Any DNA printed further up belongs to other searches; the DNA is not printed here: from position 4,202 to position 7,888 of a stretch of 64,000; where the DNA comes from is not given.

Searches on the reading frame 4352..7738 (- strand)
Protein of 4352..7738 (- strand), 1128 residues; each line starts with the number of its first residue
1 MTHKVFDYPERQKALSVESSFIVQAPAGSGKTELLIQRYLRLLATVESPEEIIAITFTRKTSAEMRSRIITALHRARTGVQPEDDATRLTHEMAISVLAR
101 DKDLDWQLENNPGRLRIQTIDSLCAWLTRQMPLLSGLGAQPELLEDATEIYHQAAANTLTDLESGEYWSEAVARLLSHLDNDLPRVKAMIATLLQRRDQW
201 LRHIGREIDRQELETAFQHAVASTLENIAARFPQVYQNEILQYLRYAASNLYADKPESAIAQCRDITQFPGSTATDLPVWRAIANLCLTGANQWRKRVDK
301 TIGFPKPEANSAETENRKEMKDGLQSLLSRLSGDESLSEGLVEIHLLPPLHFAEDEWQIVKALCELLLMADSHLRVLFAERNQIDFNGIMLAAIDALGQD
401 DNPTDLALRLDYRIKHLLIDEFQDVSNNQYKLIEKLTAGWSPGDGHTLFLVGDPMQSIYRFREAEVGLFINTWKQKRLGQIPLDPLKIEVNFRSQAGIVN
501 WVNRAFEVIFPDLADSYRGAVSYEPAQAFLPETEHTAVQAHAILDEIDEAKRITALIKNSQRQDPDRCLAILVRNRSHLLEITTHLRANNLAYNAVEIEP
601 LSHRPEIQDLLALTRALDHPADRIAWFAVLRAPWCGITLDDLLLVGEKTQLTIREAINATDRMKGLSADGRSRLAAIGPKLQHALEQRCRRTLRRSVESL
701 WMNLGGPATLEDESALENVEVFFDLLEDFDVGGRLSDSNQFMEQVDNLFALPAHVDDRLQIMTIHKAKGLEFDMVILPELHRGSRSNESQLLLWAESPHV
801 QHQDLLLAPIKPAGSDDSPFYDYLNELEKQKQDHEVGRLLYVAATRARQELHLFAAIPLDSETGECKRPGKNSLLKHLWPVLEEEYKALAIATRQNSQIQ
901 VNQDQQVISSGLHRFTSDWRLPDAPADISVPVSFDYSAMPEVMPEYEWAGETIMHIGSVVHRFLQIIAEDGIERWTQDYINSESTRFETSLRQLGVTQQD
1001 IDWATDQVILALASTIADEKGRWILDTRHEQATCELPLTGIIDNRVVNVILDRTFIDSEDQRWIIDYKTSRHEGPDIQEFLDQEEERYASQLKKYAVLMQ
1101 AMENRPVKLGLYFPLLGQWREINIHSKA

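Call 27: search_protein_families(library=pfam, proteins=[window:4352-7738:-], max_evalue=0.00001)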
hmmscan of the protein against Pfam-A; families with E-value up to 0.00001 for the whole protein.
window:4352-7738:- (1128 aa): 6 families
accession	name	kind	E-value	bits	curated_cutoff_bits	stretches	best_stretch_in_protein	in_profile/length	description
PF00580.27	UvrD-helicase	-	1.2e-40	140.4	23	1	11-471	6-265/271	UvrD/REP helicase N-terminal domain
PF13361.12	UvrD_C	-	4.9e-30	105.6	25.6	1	487-853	2-345/350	UvrD-like helicase C-terminal domain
PF13245.12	AAA_19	-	1.8e-14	54.5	25.1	1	17-462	10-134/134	AAA domain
PF13538.12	UvrD_C_2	-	7.2e-11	42.2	27.4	0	761-782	4-27/52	UvrD-like helicase C-terminal domain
PF12705.13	PDDEXK_1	-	2.7e-08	34.5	22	1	955-1109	36-184/247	PD-(D/E)XK nuclease superfamily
PF01443.25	Viral_helicase1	-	9.7e-06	26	21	0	22-78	2-55/228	Viral superfamily 1 RNA helicase core domain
